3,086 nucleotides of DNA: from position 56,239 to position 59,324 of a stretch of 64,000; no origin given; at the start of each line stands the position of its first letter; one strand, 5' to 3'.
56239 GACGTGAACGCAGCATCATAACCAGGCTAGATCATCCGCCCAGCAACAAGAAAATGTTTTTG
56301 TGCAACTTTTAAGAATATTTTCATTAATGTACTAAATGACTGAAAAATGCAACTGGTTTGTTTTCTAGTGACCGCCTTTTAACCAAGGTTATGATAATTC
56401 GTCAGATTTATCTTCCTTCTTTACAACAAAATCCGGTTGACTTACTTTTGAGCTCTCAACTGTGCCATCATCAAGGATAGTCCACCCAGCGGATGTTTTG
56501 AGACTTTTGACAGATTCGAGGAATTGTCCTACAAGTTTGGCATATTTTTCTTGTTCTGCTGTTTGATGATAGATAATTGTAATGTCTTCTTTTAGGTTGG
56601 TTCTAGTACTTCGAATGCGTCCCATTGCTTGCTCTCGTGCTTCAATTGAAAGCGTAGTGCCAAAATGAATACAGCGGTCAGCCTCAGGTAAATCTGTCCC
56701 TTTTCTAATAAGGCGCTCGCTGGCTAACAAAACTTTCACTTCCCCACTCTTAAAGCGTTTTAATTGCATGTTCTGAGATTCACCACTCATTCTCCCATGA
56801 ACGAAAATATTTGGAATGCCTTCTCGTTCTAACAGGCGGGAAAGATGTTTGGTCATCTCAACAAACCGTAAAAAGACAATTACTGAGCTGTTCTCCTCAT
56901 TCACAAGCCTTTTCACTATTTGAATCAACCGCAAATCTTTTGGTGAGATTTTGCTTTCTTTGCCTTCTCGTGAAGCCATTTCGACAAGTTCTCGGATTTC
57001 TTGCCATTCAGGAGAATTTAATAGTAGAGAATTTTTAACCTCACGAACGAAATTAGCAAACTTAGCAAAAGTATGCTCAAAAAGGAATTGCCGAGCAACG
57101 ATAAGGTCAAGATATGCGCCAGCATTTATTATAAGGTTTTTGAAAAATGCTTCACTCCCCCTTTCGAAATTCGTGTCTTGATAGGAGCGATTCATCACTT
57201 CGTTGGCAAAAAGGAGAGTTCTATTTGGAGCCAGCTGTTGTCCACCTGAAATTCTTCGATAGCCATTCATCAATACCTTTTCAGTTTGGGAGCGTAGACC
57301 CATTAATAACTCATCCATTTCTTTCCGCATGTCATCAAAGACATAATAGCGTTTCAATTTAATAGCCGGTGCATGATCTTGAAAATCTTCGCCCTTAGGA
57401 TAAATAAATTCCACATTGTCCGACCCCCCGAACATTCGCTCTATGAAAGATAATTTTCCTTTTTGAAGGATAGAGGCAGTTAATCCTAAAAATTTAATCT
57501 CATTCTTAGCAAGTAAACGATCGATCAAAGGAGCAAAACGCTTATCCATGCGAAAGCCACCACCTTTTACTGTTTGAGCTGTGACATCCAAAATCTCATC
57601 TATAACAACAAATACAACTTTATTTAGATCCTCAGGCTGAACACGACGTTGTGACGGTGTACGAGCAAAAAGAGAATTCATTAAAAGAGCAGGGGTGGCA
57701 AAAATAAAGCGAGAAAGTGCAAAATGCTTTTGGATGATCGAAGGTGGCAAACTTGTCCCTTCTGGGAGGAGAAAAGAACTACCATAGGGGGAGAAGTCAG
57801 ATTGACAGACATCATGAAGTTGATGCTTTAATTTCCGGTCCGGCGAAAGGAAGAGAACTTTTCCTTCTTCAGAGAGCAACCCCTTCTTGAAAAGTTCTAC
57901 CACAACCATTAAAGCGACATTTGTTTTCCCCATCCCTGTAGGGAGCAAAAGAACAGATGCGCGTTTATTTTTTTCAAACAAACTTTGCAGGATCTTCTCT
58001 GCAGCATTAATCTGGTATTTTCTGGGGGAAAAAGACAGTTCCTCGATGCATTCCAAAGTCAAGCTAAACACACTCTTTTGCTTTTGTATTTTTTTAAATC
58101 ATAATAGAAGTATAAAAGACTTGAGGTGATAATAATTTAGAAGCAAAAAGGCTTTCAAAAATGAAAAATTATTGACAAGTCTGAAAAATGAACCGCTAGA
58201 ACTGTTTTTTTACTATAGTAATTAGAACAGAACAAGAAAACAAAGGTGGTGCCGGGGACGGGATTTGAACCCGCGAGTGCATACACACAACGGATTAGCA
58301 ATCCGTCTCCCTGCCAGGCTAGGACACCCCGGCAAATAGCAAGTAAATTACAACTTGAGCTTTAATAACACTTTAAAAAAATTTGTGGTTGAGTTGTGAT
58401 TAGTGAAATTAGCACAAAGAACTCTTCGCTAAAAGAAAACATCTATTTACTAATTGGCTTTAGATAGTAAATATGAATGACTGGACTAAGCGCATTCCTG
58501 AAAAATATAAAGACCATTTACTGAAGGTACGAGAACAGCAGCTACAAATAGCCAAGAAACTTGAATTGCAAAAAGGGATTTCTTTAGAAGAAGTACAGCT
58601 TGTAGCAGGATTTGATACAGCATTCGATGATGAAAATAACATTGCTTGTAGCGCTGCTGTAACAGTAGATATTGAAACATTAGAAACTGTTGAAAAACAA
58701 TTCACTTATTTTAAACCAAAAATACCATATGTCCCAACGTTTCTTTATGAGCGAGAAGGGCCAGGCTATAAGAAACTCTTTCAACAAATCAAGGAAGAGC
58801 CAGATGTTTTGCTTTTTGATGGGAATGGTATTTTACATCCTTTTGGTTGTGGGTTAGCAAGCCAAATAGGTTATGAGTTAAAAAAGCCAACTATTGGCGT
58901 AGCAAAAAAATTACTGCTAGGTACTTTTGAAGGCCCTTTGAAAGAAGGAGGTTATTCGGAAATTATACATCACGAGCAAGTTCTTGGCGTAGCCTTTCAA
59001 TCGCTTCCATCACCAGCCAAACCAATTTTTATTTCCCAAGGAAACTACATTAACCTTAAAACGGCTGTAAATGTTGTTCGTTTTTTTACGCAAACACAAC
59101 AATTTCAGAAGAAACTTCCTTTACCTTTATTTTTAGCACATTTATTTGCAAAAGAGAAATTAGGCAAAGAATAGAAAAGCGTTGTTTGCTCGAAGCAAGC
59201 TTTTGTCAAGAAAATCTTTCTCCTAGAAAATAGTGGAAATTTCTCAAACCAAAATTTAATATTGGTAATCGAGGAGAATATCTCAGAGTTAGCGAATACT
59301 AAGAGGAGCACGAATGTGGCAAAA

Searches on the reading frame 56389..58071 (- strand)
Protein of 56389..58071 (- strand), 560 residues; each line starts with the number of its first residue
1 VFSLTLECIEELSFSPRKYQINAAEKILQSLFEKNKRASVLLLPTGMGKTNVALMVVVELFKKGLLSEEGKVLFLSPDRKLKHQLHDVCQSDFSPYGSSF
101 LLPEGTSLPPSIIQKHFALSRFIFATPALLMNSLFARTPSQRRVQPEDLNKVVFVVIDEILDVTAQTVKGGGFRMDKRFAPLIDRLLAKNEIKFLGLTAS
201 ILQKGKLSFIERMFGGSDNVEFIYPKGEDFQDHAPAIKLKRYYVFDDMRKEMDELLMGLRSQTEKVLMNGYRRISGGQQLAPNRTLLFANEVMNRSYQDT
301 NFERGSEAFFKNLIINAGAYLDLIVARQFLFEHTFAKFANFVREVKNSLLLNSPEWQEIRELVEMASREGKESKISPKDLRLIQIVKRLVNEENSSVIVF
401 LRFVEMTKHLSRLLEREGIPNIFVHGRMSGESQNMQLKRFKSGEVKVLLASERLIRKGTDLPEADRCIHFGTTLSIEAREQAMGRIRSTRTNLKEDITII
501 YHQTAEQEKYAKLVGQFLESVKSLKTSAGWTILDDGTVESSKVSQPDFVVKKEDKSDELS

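Call 3: search_protein_families(library=pfam, proteins=[window:56389-58071:-], max_evalue=1)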
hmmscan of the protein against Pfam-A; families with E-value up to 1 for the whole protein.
window:56389-58071:- (560 aa): 4 families
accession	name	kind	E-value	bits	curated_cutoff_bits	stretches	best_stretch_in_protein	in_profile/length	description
PF00271.37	Helicase_C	-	2.2e-17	63.7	23.5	1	384-486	4-106/110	Helicase conserved C-terminal domain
PF00270.35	DEAD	-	6.3e-14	52.5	26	1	19-166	3-132/167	DEAD/DEAH box helicase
PF04851.21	ResIII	-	7.9e-13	49.1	22.5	1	14-166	2-140/164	Type III restriction enzyme, res subunit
PF18766.7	SWI2_SNF2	-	0.022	14.8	26.7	1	19-90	1-69/221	SWI2/SNF2 ATPase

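Call 4: search_protein_families(library=ncbifam, proteins=[window:56389-58071:-], max_evalue=1)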
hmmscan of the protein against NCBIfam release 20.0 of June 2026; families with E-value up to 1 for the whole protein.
window:56389-58071:- (560 aa): 34 families (the best 25 are shown)
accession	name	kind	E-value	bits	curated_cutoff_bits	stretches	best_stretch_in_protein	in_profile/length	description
NF010337.0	PRK13766.1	equivalog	7.1e-22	77.3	610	1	8-472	9-451/781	Hef nuclease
NF008394.0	PRK11192.1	equivalog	4.9e-13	48.7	507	1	385-473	237-325/441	ATP-dependent RNA helicase SrmB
NF058637.1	helic_SCO1167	equivalog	3.1e-11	42.1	1200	1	388-482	773-867/932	SCO1167/SCO6262 family helicase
NF045503.1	repair_heli_XPB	equivalog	3.2e-11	42.5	610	2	366-518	389-538/548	DNA repair helicase XPB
NF046051.1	restrict_EcoAI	equivalog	1.4e-08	33.6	550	1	13-99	155-234/768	EcoAI/FtnUII family type I restriction enzme subunit R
NF008164.0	PRK10917.1-2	equivalog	1.9e-08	33.1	785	2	421-465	522-565/704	ATP-dependent DNA helicase RecG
NF053711.1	RNA_heli_RhlE1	exception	8.9e-08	31.3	750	1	336-478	187-327/434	RNA helicase RhlE1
TIGR00643.1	recG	equivalog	1.4e-07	30.7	659.4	2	423-465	487-528/629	ATP-dependent DNA helicase RecG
NF041062.1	DpdE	equivalog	1.6e-07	29.7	500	1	358-486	508-636/1048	protein DpdE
NF053632.1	heli_RadD_YejH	equivalog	5e-07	28.4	720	2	16-87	3-65/573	DNA repair helicase RadD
NF007882.0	PRK10590.1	equivalog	8.1e-07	28.3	743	1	381-470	231-320/456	ATP-dependent RNA helicase RhlE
NF008165.0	PRK10917.1-3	equivalog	2.7e-06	26.2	711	2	402-464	494-554/692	ATP-dependent DNA helicase RecG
TIGR01389.1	recQ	equivalog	2.8e-06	26.1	640.2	1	357-503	187-330/591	DNA helicase RecQ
NF003673.1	PRK05298.1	equivalog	4.4e-06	25.3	743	2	383-464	433-512/653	excinuclease ABC subunit UvrB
NF008744.0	PRK11776.1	equivalog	9.5e-06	24.4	524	1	338-512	188-356/460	ATP-dependent RNA helicase DbpA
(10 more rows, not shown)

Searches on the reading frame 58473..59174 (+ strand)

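Call 47: search_protein_families(library=pfam, proteins=[window:58473-59174:+], max_evalue=0.001)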
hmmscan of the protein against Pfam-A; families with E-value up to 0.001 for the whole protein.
window:58473-59174:+ (233 aa): 1 family
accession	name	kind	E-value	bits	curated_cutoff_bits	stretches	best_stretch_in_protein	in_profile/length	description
PF04493.20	Endonuclease_5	-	2e-50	171.7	23.4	1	26-223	3-197/198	Endonuclease V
